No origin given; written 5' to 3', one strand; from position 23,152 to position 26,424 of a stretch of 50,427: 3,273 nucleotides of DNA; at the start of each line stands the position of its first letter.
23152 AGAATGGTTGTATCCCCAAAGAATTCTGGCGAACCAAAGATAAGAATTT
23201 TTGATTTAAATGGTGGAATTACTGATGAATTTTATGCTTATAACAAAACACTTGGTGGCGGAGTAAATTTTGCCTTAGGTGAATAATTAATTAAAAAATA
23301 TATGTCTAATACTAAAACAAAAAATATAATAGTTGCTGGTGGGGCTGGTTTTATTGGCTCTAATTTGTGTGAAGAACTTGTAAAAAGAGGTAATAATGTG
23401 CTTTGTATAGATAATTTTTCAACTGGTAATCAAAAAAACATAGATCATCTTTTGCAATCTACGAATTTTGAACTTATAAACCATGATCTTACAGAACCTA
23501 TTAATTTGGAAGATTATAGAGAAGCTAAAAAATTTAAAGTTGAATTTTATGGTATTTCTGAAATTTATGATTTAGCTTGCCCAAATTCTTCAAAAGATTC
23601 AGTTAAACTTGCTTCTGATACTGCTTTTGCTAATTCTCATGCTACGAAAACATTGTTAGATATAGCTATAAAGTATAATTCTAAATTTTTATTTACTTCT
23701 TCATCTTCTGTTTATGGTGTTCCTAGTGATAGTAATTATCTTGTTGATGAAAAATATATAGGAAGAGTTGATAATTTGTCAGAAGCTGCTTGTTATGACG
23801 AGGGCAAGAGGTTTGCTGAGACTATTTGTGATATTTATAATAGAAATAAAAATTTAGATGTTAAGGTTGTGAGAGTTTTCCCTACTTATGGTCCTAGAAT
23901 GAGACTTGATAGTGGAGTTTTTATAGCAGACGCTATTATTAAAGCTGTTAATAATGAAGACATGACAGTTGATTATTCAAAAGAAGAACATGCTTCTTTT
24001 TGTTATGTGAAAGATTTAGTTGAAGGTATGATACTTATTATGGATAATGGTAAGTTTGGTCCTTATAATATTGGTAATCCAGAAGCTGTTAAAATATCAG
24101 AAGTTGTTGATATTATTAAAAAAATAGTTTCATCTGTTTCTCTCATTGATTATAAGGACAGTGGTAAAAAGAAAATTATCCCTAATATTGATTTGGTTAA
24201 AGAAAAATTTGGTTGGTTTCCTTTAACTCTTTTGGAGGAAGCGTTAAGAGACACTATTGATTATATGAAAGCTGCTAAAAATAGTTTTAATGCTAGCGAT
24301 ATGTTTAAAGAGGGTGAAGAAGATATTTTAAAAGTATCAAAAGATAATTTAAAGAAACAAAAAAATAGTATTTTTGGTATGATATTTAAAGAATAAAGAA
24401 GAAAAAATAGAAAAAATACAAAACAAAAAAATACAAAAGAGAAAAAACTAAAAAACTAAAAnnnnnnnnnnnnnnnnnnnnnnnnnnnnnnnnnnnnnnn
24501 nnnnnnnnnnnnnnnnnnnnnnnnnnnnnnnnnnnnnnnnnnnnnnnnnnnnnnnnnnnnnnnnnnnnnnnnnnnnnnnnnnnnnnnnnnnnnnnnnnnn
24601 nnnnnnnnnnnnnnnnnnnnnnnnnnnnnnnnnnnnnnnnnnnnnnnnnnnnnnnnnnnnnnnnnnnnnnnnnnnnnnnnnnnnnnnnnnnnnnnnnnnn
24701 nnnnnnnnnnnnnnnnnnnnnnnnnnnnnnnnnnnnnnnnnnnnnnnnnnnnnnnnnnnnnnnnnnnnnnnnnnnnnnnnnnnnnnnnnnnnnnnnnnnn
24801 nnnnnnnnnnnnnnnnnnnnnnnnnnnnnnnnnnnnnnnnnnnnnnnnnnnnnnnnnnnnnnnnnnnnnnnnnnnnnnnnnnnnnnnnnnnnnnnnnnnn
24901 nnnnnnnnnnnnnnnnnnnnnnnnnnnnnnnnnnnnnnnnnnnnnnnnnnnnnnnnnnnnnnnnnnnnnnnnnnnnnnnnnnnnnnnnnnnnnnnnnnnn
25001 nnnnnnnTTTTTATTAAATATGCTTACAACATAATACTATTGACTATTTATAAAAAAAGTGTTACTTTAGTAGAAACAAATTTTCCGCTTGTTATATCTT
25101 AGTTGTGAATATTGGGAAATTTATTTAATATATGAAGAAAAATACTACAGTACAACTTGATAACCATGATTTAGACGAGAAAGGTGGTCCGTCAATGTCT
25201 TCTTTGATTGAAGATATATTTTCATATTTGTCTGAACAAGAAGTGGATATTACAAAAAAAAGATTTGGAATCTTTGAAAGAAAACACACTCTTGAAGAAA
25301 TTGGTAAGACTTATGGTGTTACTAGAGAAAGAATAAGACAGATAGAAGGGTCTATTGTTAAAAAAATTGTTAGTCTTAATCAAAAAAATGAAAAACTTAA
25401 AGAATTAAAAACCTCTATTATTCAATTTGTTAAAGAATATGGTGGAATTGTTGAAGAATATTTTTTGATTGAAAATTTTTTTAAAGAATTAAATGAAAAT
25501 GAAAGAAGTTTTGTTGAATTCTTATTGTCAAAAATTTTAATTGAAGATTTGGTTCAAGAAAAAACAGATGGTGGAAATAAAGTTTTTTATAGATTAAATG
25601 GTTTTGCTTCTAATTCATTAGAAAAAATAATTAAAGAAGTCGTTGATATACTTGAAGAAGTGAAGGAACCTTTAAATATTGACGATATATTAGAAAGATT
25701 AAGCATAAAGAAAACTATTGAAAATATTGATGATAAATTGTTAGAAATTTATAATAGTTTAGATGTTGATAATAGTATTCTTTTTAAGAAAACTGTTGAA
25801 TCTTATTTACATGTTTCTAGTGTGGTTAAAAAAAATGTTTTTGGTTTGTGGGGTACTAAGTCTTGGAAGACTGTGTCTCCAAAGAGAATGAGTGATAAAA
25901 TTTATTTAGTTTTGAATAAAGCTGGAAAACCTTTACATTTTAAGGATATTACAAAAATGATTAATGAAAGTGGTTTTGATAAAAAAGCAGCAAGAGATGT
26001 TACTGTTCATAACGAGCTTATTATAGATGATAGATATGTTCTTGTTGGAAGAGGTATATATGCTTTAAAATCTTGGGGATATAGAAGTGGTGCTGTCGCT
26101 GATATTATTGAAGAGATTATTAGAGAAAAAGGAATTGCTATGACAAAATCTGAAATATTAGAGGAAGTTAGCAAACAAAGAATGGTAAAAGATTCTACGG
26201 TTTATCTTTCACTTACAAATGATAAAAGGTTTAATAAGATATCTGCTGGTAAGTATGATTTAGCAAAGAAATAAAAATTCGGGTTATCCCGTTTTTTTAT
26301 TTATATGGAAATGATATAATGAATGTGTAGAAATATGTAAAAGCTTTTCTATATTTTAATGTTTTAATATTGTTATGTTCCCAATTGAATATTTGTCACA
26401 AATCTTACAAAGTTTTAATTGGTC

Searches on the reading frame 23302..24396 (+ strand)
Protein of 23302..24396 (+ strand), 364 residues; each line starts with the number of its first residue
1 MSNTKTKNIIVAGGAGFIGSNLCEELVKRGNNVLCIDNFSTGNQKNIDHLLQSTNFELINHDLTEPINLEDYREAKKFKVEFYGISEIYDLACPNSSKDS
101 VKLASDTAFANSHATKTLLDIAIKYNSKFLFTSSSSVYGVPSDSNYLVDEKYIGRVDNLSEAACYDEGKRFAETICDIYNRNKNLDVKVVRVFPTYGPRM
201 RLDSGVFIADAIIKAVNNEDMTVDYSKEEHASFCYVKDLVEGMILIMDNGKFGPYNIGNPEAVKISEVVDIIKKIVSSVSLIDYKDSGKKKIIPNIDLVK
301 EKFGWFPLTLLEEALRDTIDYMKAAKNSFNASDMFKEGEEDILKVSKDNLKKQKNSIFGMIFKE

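Call 8: search_protein_families(library=pfam, proteins=[window:23302-24396:+], max_evalue=0.001)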
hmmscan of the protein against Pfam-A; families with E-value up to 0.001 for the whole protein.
window:23302-24396:+ (364 aa): 5 families
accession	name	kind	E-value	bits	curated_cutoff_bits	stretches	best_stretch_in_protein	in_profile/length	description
PF01370.27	Epimerase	-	4.3e-37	128.3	20.9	1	9-258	1-240/240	NAD dependent epimerase/dehydratase family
PF16363.11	GDP_Man_Dehyd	-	1.9e-35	123.4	27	1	11-277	2-268/332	GDP-mannose 4,6 dehydratase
PF01073.25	3Beta_HSD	-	2e-09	37.4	22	1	10-245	1-227/280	3-beta hydroxysteroid dehydrogenase/isomerase family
PF07993.18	NAD_binding_4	-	4.7e-05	23.1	20.1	0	12-192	2-204/258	Male sterility protein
PF00106.31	adh_short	-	0.0006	19.8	26.6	0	7-72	1-67/195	short chain dehydrogenase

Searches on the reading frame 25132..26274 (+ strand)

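Call 9: search_protein_families(library=pfam, proteins=[window:25132-26274:+], max_evalue=0.001)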
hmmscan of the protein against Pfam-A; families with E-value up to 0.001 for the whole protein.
window:25132-26274:+ (380 aa): 2 families
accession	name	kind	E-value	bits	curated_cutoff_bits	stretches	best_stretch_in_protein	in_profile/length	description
PF04545.22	Sigma70_r4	-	2.6e-10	40.1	24.1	1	33-78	5-47/50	Sigma-70, region 4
PF05066.19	HARE-HTH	-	4.9e-10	40.1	25.9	1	257-315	7-71/71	HB1, ASXL, restriction endonuclease HTH domain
